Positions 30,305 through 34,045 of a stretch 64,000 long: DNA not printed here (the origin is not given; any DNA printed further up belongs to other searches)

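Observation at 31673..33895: The assembly line ends in KS0-ACP plus a short helical tail, with no release domain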

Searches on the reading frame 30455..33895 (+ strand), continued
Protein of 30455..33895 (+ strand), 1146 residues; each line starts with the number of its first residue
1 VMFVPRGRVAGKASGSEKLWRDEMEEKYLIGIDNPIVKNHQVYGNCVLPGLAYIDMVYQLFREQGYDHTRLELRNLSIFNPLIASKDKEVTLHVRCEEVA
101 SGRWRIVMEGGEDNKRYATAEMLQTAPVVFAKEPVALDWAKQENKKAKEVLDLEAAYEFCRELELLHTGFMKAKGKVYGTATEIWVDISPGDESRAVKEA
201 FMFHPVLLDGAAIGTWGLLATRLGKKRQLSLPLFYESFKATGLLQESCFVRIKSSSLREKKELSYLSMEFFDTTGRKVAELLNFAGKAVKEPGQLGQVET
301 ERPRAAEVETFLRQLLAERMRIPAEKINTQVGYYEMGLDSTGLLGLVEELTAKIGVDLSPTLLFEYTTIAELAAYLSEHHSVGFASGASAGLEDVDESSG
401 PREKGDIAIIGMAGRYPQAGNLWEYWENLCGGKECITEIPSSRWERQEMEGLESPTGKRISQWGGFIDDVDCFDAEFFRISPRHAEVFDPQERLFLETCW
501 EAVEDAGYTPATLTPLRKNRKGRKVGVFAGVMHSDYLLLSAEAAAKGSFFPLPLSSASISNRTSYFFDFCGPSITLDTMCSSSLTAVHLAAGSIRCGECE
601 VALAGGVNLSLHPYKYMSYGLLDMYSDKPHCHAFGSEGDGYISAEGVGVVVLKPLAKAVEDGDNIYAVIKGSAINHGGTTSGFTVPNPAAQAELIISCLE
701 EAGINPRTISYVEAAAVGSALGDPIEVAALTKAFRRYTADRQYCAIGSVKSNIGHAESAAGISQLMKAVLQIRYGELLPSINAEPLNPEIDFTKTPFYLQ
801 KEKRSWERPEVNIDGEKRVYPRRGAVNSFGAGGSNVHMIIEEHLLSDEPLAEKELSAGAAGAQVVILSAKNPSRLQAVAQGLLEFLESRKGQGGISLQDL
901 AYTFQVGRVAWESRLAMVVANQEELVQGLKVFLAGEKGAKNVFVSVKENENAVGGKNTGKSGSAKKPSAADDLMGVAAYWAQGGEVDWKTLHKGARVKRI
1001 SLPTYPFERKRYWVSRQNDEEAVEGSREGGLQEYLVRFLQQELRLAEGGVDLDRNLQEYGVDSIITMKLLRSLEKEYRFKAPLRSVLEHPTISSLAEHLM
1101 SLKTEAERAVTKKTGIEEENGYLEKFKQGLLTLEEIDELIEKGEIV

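Call 34: search_protein_families(library=ncbifam, proteins=[L082:2312-3067:+, L082:3087-3896:+, L082:7232-8047:+, L082:8044-9228:+, L082:9225-9989:+, L082:23705-23965:+], max_evalue=0.001)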
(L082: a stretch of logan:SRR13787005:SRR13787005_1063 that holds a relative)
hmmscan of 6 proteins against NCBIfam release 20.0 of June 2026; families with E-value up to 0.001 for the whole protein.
L082:2312-3067:+ (251 aa): 2 families
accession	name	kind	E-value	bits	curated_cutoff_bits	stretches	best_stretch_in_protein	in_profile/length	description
TIGR03729.1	acc_ester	subfamily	1.6e-24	86.6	148.25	1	4-236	2-239/239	putative phosphoesterase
TIGR00040.1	yfcE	subfamily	5.4e-07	29.8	56.25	0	3-69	2-62/158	YfcE family phosphodiesterase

L082:3087-3896:+ (269 aa): 4 families
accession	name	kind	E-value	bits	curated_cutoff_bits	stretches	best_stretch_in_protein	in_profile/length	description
TIGR00556.1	pantethn_trn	domain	1e-07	32.1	45.35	1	140-208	4-82/128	phosphopantetheine--protein transferase domain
TIGR00516.1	acpS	equivalog_domain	6.3e-06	26.5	59.8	1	154-211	25-83/125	holo-ACP synthase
NF042923.1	4PPT_Npt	exception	0.00019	20.8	370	1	56-191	25-152/223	4'-phosphopantetheinyl transferase Npt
NF042922.1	4PPT_HetI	equivalog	0.00048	19.5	370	1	48-198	33-184/235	4'-phosphopantetheinyl transferase HetI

L082:7232-8047:+ (271 aa): 19 families
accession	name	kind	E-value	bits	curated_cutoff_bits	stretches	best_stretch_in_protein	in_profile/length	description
NF011457.0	PRK14875.1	equivalog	6.4e-12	45.1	307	1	9-118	125-231/372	acetoin dehydrogenase dihydrolipoyllysine-residue acetyltransferase subunit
NF050089.1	i_nPHAscl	equivalog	8.8e-12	44.7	300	1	16-123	18-122/288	intracellular short-chain-length polyhydroxyalkanoate depolymerase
NF051488.1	bifunc_PcaDC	exception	8.3e-09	35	390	1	50-255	44-250/375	bifunctional 3-oxoadipate enol-lactonase/4-carboxymuconolactone decarboxylase PcaDC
TIGR03695.1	menH_SHCHC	equivalog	4.8e-08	32.7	208.55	1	18-118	4-104/252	2-succinyl-6-hydroxy-2,4-cyclohexadiene-1-carboxylate synthase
TIGR01738.1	bioH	equivalog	6e-08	32.6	206.95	1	22-120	10-100/245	pimeloyl-ACP methyl ester esterase BioH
NF052610.1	macro_16_ester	equivalog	7.8e-08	32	420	1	12-118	19-127/281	alpha/beta fold macrolide esterase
TIGR02427.1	protocat_pcaD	equivalog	2.9e-07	30.1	255.85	1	52-118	47-112/251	3-oxoadipate enol-lactonase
NF002938.0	PRK03592.1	equivalog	7.9e-07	28.7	241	1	17-201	31-209/298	haloalkane dehalogenase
NF007954.0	PRK10673.1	equivalog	3e-06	26.7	399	1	1-116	1-112/255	esterase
NF051487.1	bifunc_PcaCD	exception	3.8e-06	26.3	430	1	47-116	201-269/413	bifunctional 4-carboxymuconolactone decarboxylase/3-oxoadipate enol-lactonase PcaCD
NF041759.1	mac_hydro_EstT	equivalog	1.2e-05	24.7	450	1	12-119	18-127/278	macrolide hydrolase EstT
NF045632.1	hydroxlase_HsaD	equivalog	1.7e-05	23.9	400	1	11-117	29-136/290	4,5:9,10-diseco-3-hydroxy-5,9,17-trioxoandrosta-1(10),2-diene-4-oate hydrolase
NF008340.0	PRK11126.1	equivalog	2.6e-05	23.6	261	1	12-108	10-101/255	2-succinyl-6-hydroxy-2,4-cyclohexadiene-1-carboxylate synthase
NF058580.1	lipase_V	equivalog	9.8e-05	22.1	300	1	15-104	24-109/230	EstV family lipase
NF053683.1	esterase_mleBRB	exception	0.0002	21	585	1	12-118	19-127/280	BRB family alpha/beta fold macrolide esterase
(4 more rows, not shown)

L082:8044-9228:+ (394 aa): 69 families (the best 25 are shown)
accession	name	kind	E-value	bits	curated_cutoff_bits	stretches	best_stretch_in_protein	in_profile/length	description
TIGR03098.1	ligase_PEP_1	hypoth_equivalog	2.1e-30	105.7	592.35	1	85-378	122-419/517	acyl-CoA ligase (AMP-forming), exosortase A system-associated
TIGR01923.1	menE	equivalog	5.7e-25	88.1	330.15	1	27-379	3-350/442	o-succinylbenzoate--CoA ligase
NF005714.0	PRK07529.1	subfamily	3.3e-24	85.2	632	1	128-377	218-475/640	acyl-CoA synthetase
NF002966.0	PRK03640.1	equivalog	6.4e-23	81.1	556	1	28-378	36-383/483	o-succinylbenzoate--CoA ligase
NF004837.0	PRK06187.1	subfamily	8.6e-23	80.4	476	1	129-372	171-417/531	long-chain-fatty-acid--CoA ligase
NF009233.0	PRK12583.1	subfamily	1.9e-22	79.4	832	1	133-378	206-451/558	fatty acid CoA ligase family protein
TIGR01733.1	AA-adenyl-dom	subfamily_domain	2.5e-22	79.3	317.4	1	26-380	2-381/409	amino acid adenylation domain-containing protein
NF006386.0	PRK08633.1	equivalog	4.1e-20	71.2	1221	1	127-376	781-1040/1147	acyl-[ACP]--phospholipid O-acyltransferase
NF052269.1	Staph_lig_FadD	equivalog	1.8e-19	69.5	650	1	129-378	151-394/499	long-chain-fatty-acid--CoA ligase FadD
NF005307.0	PRK06839.1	equivalog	5.1e-19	68.3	748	1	133-378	154-394/496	o-succinylbenzoate--CoA ligase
NF005702.0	PRK07514.1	subfamily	2e-18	66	558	1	130-378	159-401/506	malonyl-CoA synthase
NF004114.0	PRK05605.1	equivalog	3.1e-18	65.4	766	1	129-371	222-463/575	long-chain-fatty-acid--CoA ligase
NF005858.0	PRK07787.1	subfamily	4e-17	61.8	575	1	16-378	19-374/471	acyl-CoA synthetase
NF004758.0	PRK06087.1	equivalog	1.1e-16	60.4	736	1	129-377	189-433/548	medium-chain fatty-acid--CoA ligase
NF006182.0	PRK08316.1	subfamily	1.1e-16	60.4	663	1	67-376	106-416/523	fatty acyl-CoA synthetase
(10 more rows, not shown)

L082:9225-9989:+ (254 aa): 67 families (the best 25 are shown)
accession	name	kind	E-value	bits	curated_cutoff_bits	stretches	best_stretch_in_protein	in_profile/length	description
NF043040.1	corrin_prot_MT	hypoth_equivalog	2.5e-19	69.5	180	1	22-144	23-149/216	corrinoid protein-associated methyltransferase CpaM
TIGR02072.1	BioC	equivalog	3e-19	69.8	184.95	1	10-202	1-187/244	malonyl-ACP O-methyltransferase BioC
NF045667.1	MTase_DVU1556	equivalog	1.4e-17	63.9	155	1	31-152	12-129/213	DVU_1556 family methyltransferase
NF001244.0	PRK00216.1-5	equivalog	3.7e-17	62.4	216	1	7-145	10-156/236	bifunctional demethylmenaquinone methyltransferase/2-methoxy-6-polyprenyl-1,4-benzoquinol methylase UbiE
NF041537.1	ArsM_AhpD_UU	exception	2.9e-16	59.2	510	1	39-149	74-187/345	arsenite methyltransferase/AhpD domain selenoprotein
NF041536.1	ArsM_DUF2284_UU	exception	3.6e-16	58.6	575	1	39-153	74-191/459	arsenite methyltransferase/DUF2284 domain selenoprotein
NF008823.0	PRK11873.1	subfamily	3.9e-16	59.3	263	1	39-148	75-187/272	arsenite methyltransferase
TIGR01934.1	MenG_MenH_UbiE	subfamily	5.8e-16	58.5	158.35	1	24-145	22-144/223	ubiquinone/menaquinone biosynthesis methyltransferase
NF047649.1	MTase_UXPK_star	exception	8.7e-16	57.8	460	1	39-148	75-187/283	methyltransferase/UXPK-star double selenoprotein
NF001243.0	PRK00216.1-4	equivalog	5.1e-14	52.2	235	1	22-140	28-149/237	demethylmenaquinone methyltransferase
TIGR01983.1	UbiG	equivalog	6.5e-14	51.8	102.95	1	42-140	50-149/228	bifunctional 2-polyprenyl-6-hydroxyphenol methylase/3-demethylubiquinol 3-O-methyltransferase UbiG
TIGR02752.1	MenG_heptapren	equivalog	1.1e-13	51.3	419.85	1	22-140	26-147/231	demethylmenaquinone methyltransferase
NF001240.0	PRK00216.1-1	equivalog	3.2e-13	49.3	378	1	38-140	60-166/251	bifunctional demethylmenaquinone methyltransferase/2-methoxy-6-polyprenyl-1,4-benzoquinol methylase UbiE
NF053839.1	CPFASynBruc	equivalog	4.4e-12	45.7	600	1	39-148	172-282/410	cyclopropane fatty acid synthase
TIGR02021.1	BchM-ChlM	equivalog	1.8e-11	43.9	158.9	1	43-117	56-128/218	magnesium protoporphyrin IX methyltransferase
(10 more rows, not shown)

L082:23705-23965:+ (86 aa): 13 families
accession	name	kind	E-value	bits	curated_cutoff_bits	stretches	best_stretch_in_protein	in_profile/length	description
NF052616.1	ACP_for_OlsHI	equivalog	5.1e-10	39.6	130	1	5-81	3-80/83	ornithine lipid biosynthesis acyl carrier protein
NF058660.1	cispen_ACP_AmcB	equivalog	6.4e-09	35.9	80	1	6-81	2-78/80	cispentacin biosynthesis acyl carrier protein AmcB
NF005480.0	PRK07081.1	equivalog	5.2e-08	32.7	72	1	25-80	21-75/83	acyl carrier protein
NF003464.0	PRK05087.1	equivalog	1.1e-07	31.8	68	1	28-77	24-73/78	D-alanine--poly(phosphoribitol) ligase subunit DltC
NF005798.0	PRK07639.1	equivalog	5.7e-07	29.9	100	1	1-80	1-80/91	petrobactin biosynthesis protein AsbD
NF009104.0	PRK12449.1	equivalog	3e-05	23.9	70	1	1-81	1-78/80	acyl carrier protein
NF002148.0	PRK00982.1-2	subfamily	3e-05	23.8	71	1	5-81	4-77/79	acyl carrier protein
NF003757.0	PRK05350.1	equivalog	4.4e-05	23.5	65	1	2-64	3-64/83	acyl carrier protein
TIGR00517.1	acyl_carrier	equivalog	6.7e-05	22.7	70.45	1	5-80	3-75/77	acyl carrier protein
NF004533.0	PRK05883.1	equivalog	0.00027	20.7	72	1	5-66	23-83/100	acyl carrier protein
TIGR01688.1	dltC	equivalog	0.00032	20.7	52.35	1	29-68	22-61/73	D-alanine--poly(phosphoribitol) ligase subunit 2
NF002150.0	PRK00982.1-4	subfamily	0.00039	20.6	66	1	1-81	1-78/80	acyl carrier protein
TIGR04069.1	ocin_ACP_rel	hypoth_equivalog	0.00085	19.7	70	0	48-78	47-77/77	peptide maturation system acyl carrier-related protein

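Call 38: find_encoding_contigs(protein=P0188, flank=10000, max_places=1)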
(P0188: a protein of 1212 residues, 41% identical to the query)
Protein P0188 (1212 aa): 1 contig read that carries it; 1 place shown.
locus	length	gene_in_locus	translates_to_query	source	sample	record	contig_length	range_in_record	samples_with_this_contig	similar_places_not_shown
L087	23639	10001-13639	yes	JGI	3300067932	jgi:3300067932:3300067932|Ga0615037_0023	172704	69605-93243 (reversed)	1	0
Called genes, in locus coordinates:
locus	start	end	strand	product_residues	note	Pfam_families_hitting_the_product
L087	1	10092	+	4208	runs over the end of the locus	PF21089:PKS_DH_N, PF14765:PS-DH, PF00106:adh_short, PF08659:KR, PF13561:adh_short_C2, PF00550:PP-binding, PF00109:ketoacyl-synt, PF02801:Ketoacyl-synt_C, +25 more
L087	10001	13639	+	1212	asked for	PF14765:PS-DH, PF00550:PP-binding, PF00109:ketoacyl-synt, PF02801:Ketoacyl-synt_C, PF16197:KAsynt_C_assoc, PF22336:RhiE-like_linker, PF22621:CurL-like_PKS_C, PF00550:PP-binding, +2 more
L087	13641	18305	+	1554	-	PF00668:Condensation, PF00501:AMP-binding, PF13193:AMP-binding_C, PF00550:PP-binding, PF00668:Condensation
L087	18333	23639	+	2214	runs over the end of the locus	PF00668:Condensation, PF00501:AMP-binding, PF00550:PP-binding, PF00109:ketoacyl-synt, PF02801:Ketoacyl-synt_C, PF16197:KAsynt_C_assoc, PF22336:RhiE-like_linker, PF22621:CurL-like_PKS_C, +6 more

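Call 39: find_encoding_contigs(protein=P0217, flank=10000, max_places=1)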
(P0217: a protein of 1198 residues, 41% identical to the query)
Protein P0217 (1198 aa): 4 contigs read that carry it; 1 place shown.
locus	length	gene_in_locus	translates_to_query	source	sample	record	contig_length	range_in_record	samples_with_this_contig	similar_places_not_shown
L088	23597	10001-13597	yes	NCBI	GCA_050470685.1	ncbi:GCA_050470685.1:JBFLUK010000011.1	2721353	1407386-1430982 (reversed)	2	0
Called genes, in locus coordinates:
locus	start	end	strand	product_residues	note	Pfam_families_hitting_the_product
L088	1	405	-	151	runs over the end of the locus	-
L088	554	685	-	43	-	-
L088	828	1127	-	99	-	PF27358:HrpD6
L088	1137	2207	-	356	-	-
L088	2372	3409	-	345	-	-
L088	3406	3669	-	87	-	PF01313:Bac_export_3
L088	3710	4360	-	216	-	PF00813:FliP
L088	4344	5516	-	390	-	PF28396:SepQ_C (faint), PF01052:FliMN_C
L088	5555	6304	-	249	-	PF09483:HpaP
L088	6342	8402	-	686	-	PF00771:FHIPEP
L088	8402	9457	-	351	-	PF01312:Bac_export_2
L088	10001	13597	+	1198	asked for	PF21089:PKS_DH_N, PF00550:PP-binding, PF00109:ketoacyl-synt, PF02801:Ketoacyl-synt_C, PF16197:KAsynt_C_assoc (weak), PF22336:RhiE-like_linker, PF22621:CurL-like_PKS_C, PF00550:PP-binding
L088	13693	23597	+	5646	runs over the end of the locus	PF00668:Condensation, PF00501:AMP-binding, PF00550:PP-binding, PF13193:AMP-binding_C, PF00109:ketoacyl-synt, PF02801:Ketoacyl-synt_C, PF16197:KAsynt_C_assoc, PF22336:RhiE-like_linker, +33 more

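Call 40: find_encoding_contigs(protein=P0208, flank=10000, max_places=1)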
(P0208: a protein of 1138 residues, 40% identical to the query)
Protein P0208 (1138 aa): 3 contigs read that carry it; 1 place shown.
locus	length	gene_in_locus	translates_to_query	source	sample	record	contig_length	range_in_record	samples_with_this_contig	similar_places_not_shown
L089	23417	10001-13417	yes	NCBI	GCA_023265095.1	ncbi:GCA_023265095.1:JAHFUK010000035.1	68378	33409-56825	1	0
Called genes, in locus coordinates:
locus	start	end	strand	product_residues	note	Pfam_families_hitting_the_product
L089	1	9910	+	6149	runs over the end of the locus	PF00550:PP-binding, PF08240:ADH_N, PF00107:ADH_zinc_N, PF13602:ADH_zinc_N_2, PF00109:ketoacyl-synt, PF02801:Ketoacyl-synt_C, PF16197:KAsynt_C_assoc, PF22336:RhiE-like_linker, +39 more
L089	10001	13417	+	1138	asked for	PF21089:PKS_DH_N, PF14765:PS-DH, PF00550:PP-binding, PF00109:ketoacyl-synt, PF02801:Ketoacyl-synt_C, PF22336:RhiE-like_linker, PF22621:CurL-like_PKS_C, PF00550:PP-binding, +2 more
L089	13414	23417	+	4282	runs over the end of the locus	PF00668:Condensation, PF00501:AMP-binding, PF13193:AMP-binding_C, PF00550:PP-binding, PF00109:ketoacyl-synt, PF02801:Ketoacyl-synt_C, PF16197:KAsynt_C_assoc, PF22336:RhiE-like_linker, +21 more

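Call 56: search_solved_structures(query=L082:7232-8044:+, max_evalue=0.00001)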
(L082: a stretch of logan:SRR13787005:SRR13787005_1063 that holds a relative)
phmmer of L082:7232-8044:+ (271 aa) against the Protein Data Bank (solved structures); distinct sequences matched with E-value up to 0.00001: 49.
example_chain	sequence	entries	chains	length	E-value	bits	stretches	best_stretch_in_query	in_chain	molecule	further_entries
9clr_A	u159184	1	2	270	4.9e-11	45.9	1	20-121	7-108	Seventy-one-substitution variants of hydroxynitrile lyase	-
8sni_A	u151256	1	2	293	6.8e-11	45.4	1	18-121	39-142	(S)-hydroxynitrile lyase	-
9dk4_A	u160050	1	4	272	9.1e-11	45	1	20-121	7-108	Fifteen-substitution variant of an ancestral hydroxynitrile lyase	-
8euo_A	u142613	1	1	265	1.1e-10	44.7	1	20-122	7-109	(S)-hydroxynitrile lyase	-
3sty_A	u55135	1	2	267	1.9e-10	44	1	19-132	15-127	Methylketone synthase 1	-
1y7h_A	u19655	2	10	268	2.6e-10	43.5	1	20-124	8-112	salicylic acid-binding protein 2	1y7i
1xkl_A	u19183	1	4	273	2.8e-10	43.4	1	20-124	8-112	salicylic acid-binding protein 2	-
3stx_A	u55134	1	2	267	3.6e-10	43.1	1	19-132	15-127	Methylketone synthase 1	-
3stt_A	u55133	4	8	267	3.6e-10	43.1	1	19-132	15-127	Methylketone synthase I | Methylketone synthase 1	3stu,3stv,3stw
5hk8_A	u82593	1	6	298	2.1e-09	40.5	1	16-118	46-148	Probable pheophorbidase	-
7dq9_A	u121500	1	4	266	2.2e-09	40.5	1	19-121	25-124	Predicted hydrolases or acyltransferases (Alpha/beta hydrolase superfamily)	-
1a88_A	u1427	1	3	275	2.4e-09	40.3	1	12-125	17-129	CHLOROPEROXIDASE L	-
2wfl_A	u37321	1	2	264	8.6e-09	38.5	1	14-121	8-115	POLYNEURIDINE-ALDEHYDE ESTERASE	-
2wfm_A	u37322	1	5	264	8.9e-09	38.5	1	14-121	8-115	POLYNEURIDINE ALDEHYDE ESTERASE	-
3gzj_A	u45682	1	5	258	1.5e-08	37.7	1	15-121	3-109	Polyneuridine-aldehyde esterase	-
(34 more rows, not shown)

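Call 57: search_solved_structures(query=L082:8044-9225:+, max_evalue=1e-10)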
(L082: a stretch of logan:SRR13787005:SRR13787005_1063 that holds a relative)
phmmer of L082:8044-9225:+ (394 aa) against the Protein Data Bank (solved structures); distinct sequences matched with E-value up to 1e-10: 15.
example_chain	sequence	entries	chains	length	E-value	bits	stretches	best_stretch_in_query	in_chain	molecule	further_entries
5x8f_A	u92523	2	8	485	3.4e-21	78.7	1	130-378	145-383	2-succinylbenzoate--CoA ligase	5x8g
5buq_A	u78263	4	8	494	3.6e-21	78.6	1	130-378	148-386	2-succinylbenzoate--CoA ligase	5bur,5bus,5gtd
5ie0_A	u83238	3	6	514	4.8e-18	68.3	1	123-377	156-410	Oxalate--CoA ligase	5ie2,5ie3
6qjz_A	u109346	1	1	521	5.4e-17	64.9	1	125-377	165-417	oxalyl CoA-synthetase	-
6aaa_A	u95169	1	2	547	4.3e-15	58.6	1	85-377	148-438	Blue-shifted Luciferase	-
6k4c_A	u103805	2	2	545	1.4e-14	57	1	130-377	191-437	Ancestral luciferase AncLamp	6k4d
3qya_A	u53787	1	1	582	1.2e-13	53.9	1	117-377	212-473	Luciferase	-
4m46_A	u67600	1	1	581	4.6e-13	51.9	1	117-377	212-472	Luciferase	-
2d1q_A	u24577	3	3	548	1.3e-12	50.5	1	130-377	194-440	Luciferin 4-monooxygenase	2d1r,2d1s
2d1t_A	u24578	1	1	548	3.5e-12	49.1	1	130-377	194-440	Luciferin 4-monooxygenase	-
8xjz_C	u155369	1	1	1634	1.6e-11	46.9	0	131-379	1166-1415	Peptide synthetase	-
8wev_A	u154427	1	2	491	1.8e-11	46.7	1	130-376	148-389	Feruloyl-CoA Synthetase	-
8weu_A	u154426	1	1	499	1.9e-11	46.6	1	130-376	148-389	Fatty-acyl-CoA synthase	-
6abh_A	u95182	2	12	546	4.2e-11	45.5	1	131-377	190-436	Red-bioluminescence eliciting luciferase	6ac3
8biq_D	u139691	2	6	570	5.1e-11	45.2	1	135-379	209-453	4-hydroxybutyrate--CoA ligase 1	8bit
